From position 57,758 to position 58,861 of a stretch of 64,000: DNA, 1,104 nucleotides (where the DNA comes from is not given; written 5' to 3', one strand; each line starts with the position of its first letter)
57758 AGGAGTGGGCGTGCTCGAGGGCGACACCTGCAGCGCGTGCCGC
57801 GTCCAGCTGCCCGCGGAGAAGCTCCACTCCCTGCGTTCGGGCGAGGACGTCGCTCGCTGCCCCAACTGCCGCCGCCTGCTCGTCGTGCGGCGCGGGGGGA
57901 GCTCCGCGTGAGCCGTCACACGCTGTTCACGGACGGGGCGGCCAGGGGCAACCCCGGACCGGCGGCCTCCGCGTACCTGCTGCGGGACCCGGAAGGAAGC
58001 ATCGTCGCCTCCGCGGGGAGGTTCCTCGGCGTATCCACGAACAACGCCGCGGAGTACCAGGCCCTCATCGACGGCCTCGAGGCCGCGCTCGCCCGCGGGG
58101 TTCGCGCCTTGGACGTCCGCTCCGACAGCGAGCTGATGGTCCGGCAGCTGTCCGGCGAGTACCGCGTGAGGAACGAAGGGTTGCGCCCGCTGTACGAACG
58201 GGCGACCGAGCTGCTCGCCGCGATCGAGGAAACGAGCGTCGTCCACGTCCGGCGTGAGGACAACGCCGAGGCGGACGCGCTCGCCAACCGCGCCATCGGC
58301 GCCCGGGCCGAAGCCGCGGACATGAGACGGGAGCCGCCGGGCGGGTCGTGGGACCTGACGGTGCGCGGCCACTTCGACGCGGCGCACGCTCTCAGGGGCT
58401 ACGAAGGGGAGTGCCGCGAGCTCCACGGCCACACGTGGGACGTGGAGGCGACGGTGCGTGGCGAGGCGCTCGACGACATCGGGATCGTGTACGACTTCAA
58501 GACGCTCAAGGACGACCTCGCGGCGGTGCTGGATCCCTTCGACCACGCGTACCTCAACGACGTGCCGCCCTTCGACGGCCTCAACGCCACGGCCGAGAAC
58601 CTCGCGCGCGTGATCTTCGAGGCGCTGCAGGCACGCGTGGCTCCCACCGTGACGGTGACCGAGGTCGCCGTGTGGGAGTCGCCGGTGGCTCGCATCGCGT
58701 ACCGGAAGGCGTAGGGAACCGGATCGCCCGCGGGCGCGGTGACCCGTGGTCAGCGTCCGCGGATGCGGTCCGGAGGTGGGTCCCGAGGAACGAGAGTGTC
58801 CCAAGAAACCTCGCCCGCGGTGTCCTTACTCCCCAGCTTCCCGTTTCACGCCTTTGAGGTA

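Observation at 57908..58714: RNase HI fused to a complete QueD/PTPS-family domain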

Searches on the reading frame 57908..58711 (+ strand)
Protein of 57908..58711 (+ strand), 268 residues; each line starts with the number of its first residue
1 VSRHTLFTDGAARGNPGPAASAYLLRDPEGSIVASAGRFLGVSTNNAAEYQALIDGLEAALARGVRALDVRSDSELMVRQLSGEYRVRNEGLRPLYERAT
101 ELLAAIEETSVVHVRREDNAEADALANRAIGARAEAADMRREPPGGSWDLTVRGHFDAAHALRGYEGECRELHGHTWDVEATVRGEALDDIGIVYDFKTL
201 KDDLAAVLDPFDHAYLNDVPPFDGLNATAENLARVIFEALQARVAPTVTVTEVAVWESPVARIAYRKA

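Call 4: search_protein_families(library=ncbifam, proteins=[window:57908-58711:+], max_evalue=0.01)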
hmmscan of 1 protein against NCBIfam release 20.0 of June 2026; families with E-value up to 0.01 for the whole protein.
window:57908-58711:+ (268 aa): 9 families
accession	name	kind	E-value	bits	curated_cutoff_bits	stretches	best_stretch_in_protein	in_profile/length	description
NF041306.1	RnaseHI_Halo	equivalog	1.7e-33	116.2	300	1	3-130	69-195/197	ribonuclease HI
NF005567.0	PRK07238.1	equivalog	5e-33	114.9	326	1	8-140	8-141/378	bifunctional RNase H/acid phosphatase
TIGR03367.1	queuosine_QueD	equivalog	1.3e-29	102.5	89.25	1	150-241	2-91/92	6-carboxytetrahydropterin synthase QueD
NF041175.1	RNAseHI_Thmprot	equivalog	4.5e-24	84.9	140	1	39-131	42-134/143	ribonuclease HI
TIGR00039.1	6PTHBS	subfamily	1.8e-23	83.2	125.5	1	148-266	2-120/124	6-pyruvoyl tetrahydropterin synthase/6-carboxytetrahydropterin synthase family protein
NF010482.0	PRK13907.1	equivalog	4.7e-11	42.9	231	1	6-130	4-125/128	ribonuclease H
TIGR03112.1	6_pyr_pter_rel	hypoth_equivalog_domain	6.2e-10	39.4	69.35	1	156-259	7-106/113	6-pyruvoyl tetrahydropterin synthase-related domain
NF005822.0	PRK07708.1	equivalog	1.3e-09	37.9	175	1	40-131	113-207/220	hypothetical protein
NF001236.0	PRK00203.1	equivalog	3.7e-08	33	160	1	5-80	6-77/151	ribonuclease HI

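Call 5: search_protein_families(library=pfam, proteins=[window:57908-58711:+], max_evalue=0.01)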
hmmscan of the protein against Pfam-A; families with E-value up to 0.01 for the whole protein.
window:57908-58711:+ (268 aa): 3 families
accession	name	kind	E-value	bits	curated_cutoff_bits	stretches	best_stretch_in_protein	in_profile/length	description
PF01242.24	PTPS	-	1.3e-39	135.4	22.4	1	150-267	2-120/121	6-pyruvoyl tetrahydropterin synthase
PF13456.12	RVT_3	-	1.2e-25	90.3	21.6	1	8-129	2-123/123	Reverse transcriptase-like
PF00075.30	RNase_H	-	1.3e-09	38.8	25.8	1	4-128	4-138/141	RNase H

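Call 7: find_homologous_proteins(query=window:57908-58711:+)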
Query window:57908-58711:+ (268 aa): 2034 proteins with E <= 0.001 among 7971 candidates; the best 120 are listed.
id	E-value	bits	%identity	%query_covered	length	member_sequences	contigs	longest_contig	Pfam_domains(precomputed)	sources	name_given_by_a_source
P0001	2.4e-113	396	61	99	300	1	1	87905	PF13456.13,PF00075.31,PF01242.25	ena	-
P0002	5.2e-111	388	64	99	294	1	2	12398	PF13456.13,PF00075.31,PF01242.25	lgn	-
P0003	3.0e-101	356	62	99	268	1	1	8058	PF13456.13,PF00075.31,PF01242.25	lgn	-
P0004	4.0e-100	353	57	97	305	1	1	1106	PF13456.13,PF00075.31,PF01242.25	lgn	-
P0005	1.0e-99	351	59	99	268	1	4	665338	PF13456.13,PF00075.31,PF01242.25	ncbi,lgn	ncbi:MAG: hypothetical protein Kow0056_03070 [Coriobacteriia bacterium]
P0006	4.4e-99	349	61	100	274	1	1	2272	PF13456.13,PF00075.31,PF01242.25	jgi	jgi:queuosine biosynthesis protein QueD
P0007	5.6e-97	342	59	100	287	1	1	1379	PF13456.13,PF00075.31,PF01242.25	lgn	-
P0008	5.7e-97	342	60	98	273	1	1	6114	PF13456.13,PF00075.31,PF01242.25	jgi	jgi:queuosine biosynthesis protein QueD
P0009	8.6e-97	342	60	100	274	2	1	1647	PF13456.13,PF00075.31,PF01242.25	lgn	-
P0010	2.1e-96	340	58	98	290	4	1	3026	PF13456.13,PF00075.31,PF01242.25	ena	-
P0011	6.5e-95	335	59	100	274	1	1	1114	PF13456.13,PF00075.31,PF01242.25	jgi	jgi:queuosine biosynthesis protein QueD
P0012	1.9e-94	334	55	99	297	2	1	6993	PF13456.13,PF00075.31,PF01242.25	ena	-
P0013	2.4e-94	334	57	98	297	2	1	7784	PF13456.13,PF00075.31,PF01242.25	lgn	-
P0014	1.6e-93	331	56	99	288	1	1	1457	PF13456.13,PF00075.31,PF01242.25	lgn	-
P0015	1.8e-93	331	58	100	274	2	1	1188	PF13456.13,PF00075.31,PF01242.25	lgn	-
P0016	1.4e-92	328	57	98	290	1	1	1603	PF13456.13,PF00075.31,PF01242.25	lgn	-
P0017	2.1e-92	327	56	99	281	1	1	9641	PF13456.13,PF01242.25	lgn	-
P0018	4.4e-92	326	56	100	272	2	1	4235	PF13456.13,PF00075.31,PF01242.25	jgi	jgi:queuosine biosynthesis protein QueD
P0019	2.4e-91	324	55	99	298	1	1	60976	PF13456.13,PF00075.31,PF01242.25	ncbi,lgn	-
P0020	6.4e-91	322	55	98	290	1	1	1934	PF13456.13,PF00075.31,PF01242.25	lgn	-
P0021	5.6e-90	319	56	99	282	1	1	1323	PF13456.13,PF00075.31,PF01242.25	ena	-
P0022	9.4e-90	319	57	97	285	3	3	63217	PF13456.13,PF00075.31,PF01242.25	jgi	-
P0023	1.8e-89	318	65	46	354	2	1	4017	PF13456.13,PF00075.31,PF01242.25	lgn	-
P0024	6.8e-89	316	50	100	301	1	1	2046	PF13456.13,PF00075.31,PF01242.25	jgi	jgi:queuosine biosynthesis protein QueD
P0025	1.6e-88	315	48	100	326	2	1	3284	PF13456.13,PF00075.31,PF01242.25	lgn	-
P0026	4.4e-88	313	48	100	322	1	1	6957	PF13456.13,PF00075.31,PF01242.25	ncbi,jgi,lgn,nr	ncbi:MAG: 6-carboxytetrahydropterin synthase QueD [Coriobacteriales bacterium]|jgi:queuosine biosynt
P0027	5.3e-88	313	54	99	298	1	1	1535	PF13456.13,PF00075.31,PF01242.25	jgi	jgi:queuosine biosynthesis protein QueD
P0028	7.8e-88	312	47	99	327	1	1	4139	PF13456.13,PF00075.31,PF01242.25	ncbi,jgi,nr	ncbi:MAG: 6-carboxytetrahydropterin synthase QueD [Coriobacteriales bacterium]|jgi:queuosine biosynt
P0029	7.9e-88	312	56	91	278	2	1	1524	PF13456.13,PF01242.25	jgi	-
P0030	1.0e-87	312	46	100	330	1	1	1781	PF13456.13,PF00075.31,PF01242.25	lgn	-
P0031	2.3e-87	311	51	100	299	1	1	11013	PF13456.13,PF00075.31,PF01242.25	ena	-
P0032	5.1e-87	310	54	99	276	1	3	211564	PF13456.13,PF00075.31,PF01242.25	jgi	-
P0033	7.0e-87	309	42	98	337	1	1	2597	PF13456.13,PF00075.31,PF01242.25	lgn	-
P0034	4.9e-86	306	45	100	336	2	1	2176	PF13456.13,PF00075.31,PF01242.25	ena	-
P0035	6.3e-86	306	49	100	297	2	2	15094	PF13456.13,PF00075.31,PF01242.25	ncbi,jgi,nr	ncbi:MAG: 6-carboxytetrahydropterin synthase QueD [Coriobacteriales bacterium]|jgi:queuosine biosynt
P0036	9.0e-86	306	58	91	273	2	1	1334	PF13456.13,PF01242.25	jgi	jgi:6-pyruvoyltetrahydropterin/6-carboxytetrahydropterin synthase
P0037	1.1e-85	305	65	47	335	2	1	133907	PF13456.13,PF00075.31,PF01242.25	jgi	jgi:6-pyruvoyltetrahydropterin/6-carboxytetrahydropterin synthase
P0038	1.3e-85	305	60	51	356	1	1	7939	PF13456.13,PF00075.31,PF01242.25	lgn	-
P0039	2.1e-85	304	52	97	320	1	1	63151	PF13456.13,PF00075.31,PF01242.25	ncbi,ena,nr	ncbi:MAG: 6-carboxytetrahydropterin synthase QueD [Coriobacteriia bacterium]|nr:6-carboxytetrahydrop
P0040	2.2e-85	304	50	99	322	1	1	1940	PF13456.13,PF00075.31,PF01242.25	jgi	jgi:queuosine biosynthesis protein QueD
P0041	2.8e-85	304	46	100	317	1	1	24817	PF13456.13,PF00075.31,PF01242.25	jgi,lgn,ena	-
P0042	2.8e-85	304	47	99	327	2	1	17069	PF13456.13,PF00075.31,PF01242.25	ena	-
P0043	3.2e-85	304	53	98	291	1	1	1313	PF13456.13,PF00075.31,PF01242.25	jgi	jgi:6-pyruvoyltetrahydropterin/6-carboxytetrahydropterin synthase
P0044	3.7e-85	304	49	98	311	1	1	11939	PF13456.13,PF00075.31,PF01242.25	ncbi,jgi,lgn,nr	ncbi:MAG: 6-carboxytetrahydropterin synthase QueD [Coriobacteriales bacterium]|jgi:queuosine biosynt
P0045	4.0e-85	303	47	99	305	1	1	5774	PF13456.13,PF00075.31,PF01242.25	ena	-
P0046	4.7e-85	303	46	100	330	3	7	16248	PF13456.13,PF00075.31,PF01242.25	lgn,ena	-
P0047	6.1e-85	303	66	46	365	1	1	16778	PF13456.13,PF00075.31,PF01242.25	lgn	-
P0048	1.6e-84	301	65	45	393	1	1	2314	PF13456.13,PF00075.31,PF01242.25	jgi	jgi:queuosine biosynthesis protein QueD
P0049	2.1e-84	301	41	99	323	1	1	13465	PF13456.13,PF00075.31,PF01242.25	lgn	-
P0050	2.5e-84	301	46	100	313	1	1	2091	PF13456.13,PF00075.31,PF01242.25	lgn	-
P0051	3.7e-84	300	48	100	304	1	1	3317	PF13456.13,PF00075.31,PF01242.25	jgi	-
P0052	4.7e-84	300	45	99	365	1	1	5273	PF13456.13,PF00075.31,PF01242.25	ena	-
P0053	9.5e-84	299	58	97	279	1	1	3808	PF13456.13,PF00075.31,PF01242.25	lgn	-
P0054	9.7e-84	299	51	99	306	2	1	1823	PF13456.13,PF00075.31,PF01242.25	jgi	-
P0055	1.2e-83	299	45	100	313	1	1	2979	PF13456.13,PF00075.31,PF01242.25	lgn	-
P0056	1.2e-83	299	49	99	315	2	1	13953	PF13456.13,PF00075.31,PF01242.25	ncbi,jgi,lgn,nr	ncbi:MAG: 6-carboxytetrahydropterin synthase QueD [Coriobacteriales bacterium]|jgi:6-pyruvoyltetrahy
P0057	1.3e-83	298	47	99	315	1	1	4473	PF13456.13,PF00075.31,PF01242.25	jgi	jgi:queuosine biosynthesis protein QueD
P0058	1.8e-83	298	48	98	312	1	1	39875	PF13456.13,PF00075.31,PF01242.25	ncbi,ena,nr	ncbi:MAG: 6-carboxytetrahydropterin synthase QueD [Coriobacteriia bacterium]|nr:6-carboxytetrahydrop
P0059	2.1e-83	298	46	100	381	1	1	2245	PF13456.13,PF00075.31,PF01242.25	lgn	-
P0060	2.6e-83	297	39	99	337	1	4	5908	PF13456.13,PF00075.31,PF01242.25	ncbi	ncbi:MAG: 6-carboxytetrahydropterin synthase QueD [Raoultibacter sp.]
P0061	2.8e-83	297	45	100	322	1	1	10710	PF13456.13,PF00075.31,PF01242.25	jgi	jgi:queuosine biosynthesis protein QueD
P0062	5.5e-83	296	51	100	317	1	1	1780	PF13456.13,PF00075.31,PF01242.25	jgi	jgi:queuosine biosynthesis protein QueD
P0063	1.2e-82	295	45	100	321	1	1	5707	PF13456.13,PF00075.31,PF01242.25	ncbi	-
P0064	1.2e-82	295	47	98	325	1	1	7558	PF13456.13,PF00075.31,PF01242.25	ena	-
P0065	1.4e-82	295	45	98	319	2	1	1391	PF13456.13,PF00075.31,PF01242.25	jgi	-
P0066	2.3e-82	294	46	98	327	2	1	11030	PF13456.13,PF00075.31,PF01242.25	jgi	jgi:queuosine biosynthesis protein QueD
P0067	4.0e-82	294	55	55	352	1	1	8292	PF13456.13,PF00075.31,PF01242.25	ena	-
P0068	4.2e-82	294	46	98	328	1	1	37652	PF13456.13,PF00075.31,PF01242.25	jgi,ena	-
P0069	4.2e-82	294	49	99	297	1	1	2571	PF13456.13,PF00075.31,PF01242.25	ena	-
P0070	4.6e-82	293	55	99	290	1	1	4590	PF13456.13,PF00075.31,PF01242.25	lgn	-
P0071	4.7e-82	293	47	99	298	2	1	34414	PF13456.13,PF00075.31,PF01242.25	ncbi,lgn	ncbi:MAG: 6-carboxytetrahydropterin synthase QueD [Raoultibacter sp.]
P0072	5.7e-82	293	64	46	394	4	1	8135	PF13456.13,PF00075.31,PF01242.25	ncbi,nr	ncbi:MAG: 6-carboxytetrahydropterin synthase QueD [Coriobacteriales bacterium]|nr:6-carboxytetrahydr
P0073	7.0e-82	293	57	48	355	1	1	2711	PF13456.13,PF00075.31,PF01242.25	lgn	-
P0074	8.4e-82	293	61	46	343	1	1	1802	PF13456.13,PF00075.31,PF01242.25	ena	-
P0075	8.5e-82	293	45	100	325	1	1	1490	PF13456.13,PF00075.31,PF01242.25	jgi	-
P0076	9.8e-82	292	48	100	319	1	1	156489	PF13456.13,PF00075.31,PF01242.25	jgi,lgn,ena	-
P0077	9.9e-82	292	47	98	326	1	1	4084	PF13456.13,PF01242.25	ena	-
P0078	1.1e-81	292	42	98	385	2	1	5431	PF13456.13,PF00075.31,PF01242.25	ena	-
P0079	1.4e-81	292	47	100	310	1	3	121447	PF13456.13,PF00075.31,PF01242.25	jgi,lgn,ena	-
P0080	1.5e-81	292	62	50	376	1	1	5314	PF13456.13,PF00075.31,PF01242.25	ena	-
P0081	1.6e-81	292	54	97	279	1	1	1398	PF13456.13,PF00075.31,PF01242.25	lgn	-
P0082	1.6e-81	292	64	46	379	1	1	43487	PF13456.13,PF00075.31,PF01242.25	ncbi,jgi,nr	ncbi:MAG: 6-carboxytetrahydropterin synthase QueD [Coriobacteriales bacterium]|jgi:queuosine biosynt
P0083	1.6e-81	292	54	98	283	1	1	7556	PF13456.13,PF00075.31,PF01242.25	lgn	-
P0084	2.0e-81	291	48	98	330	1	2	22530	PF13456.13,PF00075.31,PF01242.25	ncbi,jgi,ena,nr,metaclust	ncbi:MAG: 6-carboxytetrahydropterin synthase QueD [Actinomycetia bacterium]|nr:6-carboxytetrahydropt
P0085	2.9e-81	291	55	100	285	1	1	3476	PF13456.13,PF00075.31,PF01242.25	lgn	-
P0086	4.0e-81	290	59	48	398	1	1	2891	PF13456.13,PF00075.31,PF01242.25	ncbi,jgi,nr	ncbi:MAG: 6-carboxytetrahydropterin synthase QueD [Coriobacteriales bacterium]|jgi:queuosine biosynt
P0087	4.5e-81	290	54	98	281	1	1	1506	PF13456.13,PF00075.31,PF01242.25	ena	-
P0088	5.5e-81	290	67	45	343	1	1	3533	PF13456.13,PF00075.31,PF01242.25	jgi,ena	-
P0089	8.4e-81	289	59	48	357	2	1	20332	PF13456.13,PF00075.31,PF01242.25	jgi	jgi:6-pyruvoyltetrahydropterin/6-carboxytetrahydropterin synthase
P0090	9.1e-81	289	42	98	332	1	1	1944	PF13456.13,PF00075.31,PF01242.25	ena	-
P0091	9.7e-81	289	45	100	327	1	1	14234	PF13456.13,PF00075.31,PF01242.25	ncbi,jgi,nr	ncbi:MAG: 6-carboxytetrahydropterin synthase QueD [Coriobacteriales bacterium]|jgi:queuosine biosynt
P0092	1.0e-80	289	61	47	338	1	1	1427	PF13456.13,PF00075.31,PF01242.25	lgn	-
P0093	2.0e-80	288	45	100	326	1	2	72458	PF13456.13,PF00075.31,PF01242.25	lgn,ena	-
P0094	2.4e-80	288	51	98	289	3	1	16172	PF13456.13,PF00075.31,PF01242.25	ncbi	-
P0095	2.9e-80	287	60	48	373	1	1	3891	PF13456.13,PF00075.31,PF01242.25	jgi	jgi:queuosine biosynthesis protein QueD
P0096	3.3e-80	287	47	99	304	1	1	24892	PF13456.13,PF00075.31,PF01242.25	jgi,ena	-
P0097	3.6e-80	287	46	100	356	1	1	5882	PF13456.13,PF00075.31,PF01242.25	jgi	jgi:queuosine biosynthesis protein QueD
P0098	4.2e-80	287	45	98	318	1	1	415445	PF13456.13,PF00075.31,PF01242.25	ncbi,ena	-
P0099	5.0e-80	287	49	97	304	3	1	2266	PF13456.13,PF00075.31,PF01242.25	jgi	-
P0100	5.4e-80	287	58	46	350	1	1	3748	PF13456.13,PF00075.31,PF01242.25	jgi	jgi:6-pyruvoyltetrahydropterin/6-carboxytetrahydropterin synthase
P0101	5.8e-80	287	56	51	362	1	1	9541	PF13456.13,PF00075.31,PF01242.25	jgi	jgi:6-pyruvoyltetrahydropterin/6-carboxytetrahydropterin synthase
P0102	6.2e-80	286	41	99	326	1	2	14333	PF13456.13,PF00075.31,PF01242.25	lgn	-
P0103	1.1e-79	286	44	100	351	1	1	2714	PF13456.13,PF00075.31,PF01242.25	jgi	jgi:6-pyruvoyltetrahydropterin/6-carboxytetrahydropterin synthase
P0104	1.3e-79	285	49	98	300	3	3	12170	PF13456.13,PF00075.31,PF01242.25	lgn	-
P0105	1.4e-79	285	63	45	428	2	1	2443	PF13456.13,PF00075.31,PF01242.25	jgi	-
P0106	1.7e-79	285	48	100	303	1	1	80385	PF13456.13,PF00075.31,PF01242.25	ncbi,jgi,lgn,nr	ncbi:MAG: 6-carboxytetrahydropterin synthase QueD [Coriobacteriales bacterium]|jgi:queuosine biosynt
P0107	1.7e-79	285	50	98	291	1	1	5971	PF13456.13,PF00075.31,PF01242.25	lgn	-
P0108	2.3e-79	285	53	98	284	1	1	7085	PF13456.13,PF00075.31,PF01242.25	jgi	jgi:queuosine biosynthesis protein QueD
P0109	3.7e-79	284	48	99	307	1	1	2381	PF13456.13,PF00075.31,PF01242.25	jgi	-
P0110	4.5e-79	284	44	100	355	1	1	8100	PF13456.13,PF00075.31,PF01242.25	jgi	jgi:6-pyruvoyltetrahydropterin/6-carboxytetrahydropterin synthase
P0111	4.7e-79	284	46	100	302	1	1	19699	PF13456.13,PF00075.31,PF01242.25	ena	-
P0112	5.1e-79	283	42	98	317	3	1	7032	PF13456.13,PF00075.31,PF01242.25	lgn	-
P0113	6.1e-79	283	61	46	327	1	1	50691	PF13456.13,PF00075.31,PF01242.25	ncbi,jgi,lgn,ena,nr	ncbi:MAG: 6-carboxytetrahydropterin synthase QueD [Coriobacteriia bacterium]|nr:6-carboxytetrahydrop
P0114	7.1e-79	283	45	99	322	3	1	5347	PF13456.13,PF00075.31,PF01242.25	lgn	-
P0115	7.2e-79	283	39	100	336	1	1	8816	PF13456.13,PF00075.31,PF01242.25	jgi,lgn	jgi:6-pyruvoyltetrahydropterin/6-carboxytetrahydropterin synthase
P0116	7.5e-79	283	53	98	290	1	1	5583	PF13456.13,PF00075.31,PF01242.25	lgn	-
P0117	8.8e-79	283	47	99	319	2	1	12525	PF13456.13,PF00075.31,PF01242.25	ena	-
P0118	1.0e-78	282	40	99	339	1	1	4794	PF13456.13,PF00075.31,PF01242.25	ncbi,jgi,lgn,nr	ncbi:MAG: 6-carboxytetrahydropterin synthase QueD [Coriobacteriaceae bacterium]|jgi:queuosine biosyn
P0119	1.0e-78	282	60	46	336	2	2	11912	PF13456.13,PF00075.31,PF01242.25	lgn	-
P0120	1.3e-78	282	50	57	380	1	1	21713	PF13456.13,PF00075.31,PF01242.25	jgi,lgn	jgi:6-pyruvoyltetrahydropterin/6-carboxytetrahydropterin synthase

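Call 20: find_encoding_contigs(protein=P0005, flank=10000, max_places=3)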
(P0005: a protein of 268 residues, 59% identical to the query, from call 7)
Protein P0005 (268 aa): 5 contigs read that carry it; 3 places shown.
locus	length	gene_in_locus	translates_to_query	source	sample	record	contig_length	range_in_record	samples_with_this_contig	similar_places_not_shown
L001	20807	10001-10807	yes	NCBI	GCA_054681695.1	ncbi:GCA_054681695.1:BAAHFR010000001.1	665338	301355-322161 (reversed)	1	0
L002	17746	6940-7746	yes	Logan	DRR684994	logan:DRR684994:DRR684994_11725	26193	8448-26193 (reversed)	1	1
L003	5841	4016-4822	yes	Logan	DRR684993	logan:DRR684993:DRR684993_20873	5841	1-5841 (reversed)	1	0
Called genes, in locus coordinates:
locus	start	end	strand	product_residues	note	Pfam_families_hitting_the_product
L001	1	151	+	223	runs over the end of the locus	PF00834:Ribul_P_3_epim, PF00215:OMPdecase (faint)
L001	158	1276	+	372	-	PF00383:dCMP_cyt_deam_1, PF01872:RibD_C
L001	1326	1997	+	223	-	PF00677:Lum_binding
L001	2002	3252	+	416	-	PF00926:DHBP_synthase, PF00925:GTP_cyclohydro2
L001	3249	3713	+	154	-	PF00885:DMRL_synthase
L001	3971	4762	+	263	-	-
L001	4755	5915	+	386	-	PF00266:Aminotran_5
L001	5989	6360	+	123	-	PF01592:NifU_N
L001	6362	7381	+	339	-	PF03054:tRNA_Me_trans, PF06508:QueC (weak), PF24167:DUF7411 (faint), PF20259:tRNA_Me_trans_M, PF20258:tRNA_Me_trans_C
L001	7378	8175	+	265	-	PF02811:PHP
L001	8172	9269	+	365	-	PF01784:DUF34_NIF3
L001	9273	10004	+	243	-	PF24481:CT398_CC, PF02591:Zn_ribbon_9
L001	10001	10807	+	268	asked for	PF00075:RNase_H (weak), PF13456:RVT_3, PF01242:PTPS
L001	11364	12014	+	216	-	PF01047:MarR, PF01325:Fe_dep_repress, PF12802:MarR_2 (weak), PF25213:HVO_A0261_N (weak), PF00392:GntR (faint), PF02742:Fe_dep_repr_C, PF04023:FeoA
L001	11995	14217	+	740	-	PF00982:Glyco_transf_20, PF02358:Trehalose_PPase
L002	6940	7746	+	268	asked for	PF00075:RNase_H (weak), PF13456:RVT_3, PF01242:PTPS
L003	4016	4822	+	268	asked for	PF00075:RNase_H (weak), PF13456:RVT_3, PF01242:PTPS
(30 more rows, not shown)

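Call 21: find_encoding_contigs(protein=P0001, flank=10000, max_places=2)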
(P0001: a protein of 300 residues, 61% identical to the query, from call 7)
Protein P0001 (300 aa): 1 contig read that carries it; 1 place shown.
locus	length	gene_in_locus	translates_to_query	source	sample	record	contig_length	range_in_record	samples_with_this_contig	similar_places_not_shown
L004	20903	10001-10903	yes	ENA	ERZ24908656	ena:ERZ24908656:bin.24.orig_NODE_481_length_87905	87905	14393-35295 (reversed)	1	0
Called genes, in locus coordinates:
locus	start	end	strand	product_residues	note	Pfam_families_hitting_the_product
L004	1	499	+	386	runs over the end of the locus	PF00383:dCMP_cyt_deam_1, PF14437:MafB19-deam, PF01872:RibD_C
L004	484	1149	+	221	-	PF00677:Lum_binding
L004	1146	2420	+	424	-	PF00926:DHBP_synthase, PF00925:GTP_cyclohydro2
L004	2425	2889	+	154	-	PF00885:DMRL_synthase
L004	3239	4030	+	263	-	-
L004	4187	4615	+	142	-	PF02082:Rrf2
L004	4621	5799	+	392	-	PF00266:Aminotran_5, PF01212:Beta_elim_lyase (weak), PF01041:DegT_DnrJ_EryC1 (weak)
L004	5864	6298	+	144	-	PF01592:NifU_N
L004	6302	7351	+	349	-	PF03054:tRNA_Me_trans, PF20259:tRNA_Me_trans_M, PF20258:tRNA_Me_trans_C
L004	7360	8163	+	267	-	PF02811:PHP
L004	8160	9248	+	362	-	PF01784:DUF34_NIF3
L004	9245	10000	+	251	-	PF24481:CT398_CC, PF02591:Zn_ribbon_9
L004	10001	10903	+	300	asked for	PF00075:RNase_H (weak), PF13456:RVT_3, PF01242:PTPS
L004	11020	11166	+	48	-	PF18919:DUF5670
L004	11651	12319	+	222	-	PF01047:MarR, PF01325:Fe_dep_repress, PF01978:TrmB (weak), PF25213:HVO_A0261_N (weak), PF01022:HTH_5 (weak), PF12802:MarR_2, PF02742:Fe_dep_repr_C, PF04023:FeoA, +4 more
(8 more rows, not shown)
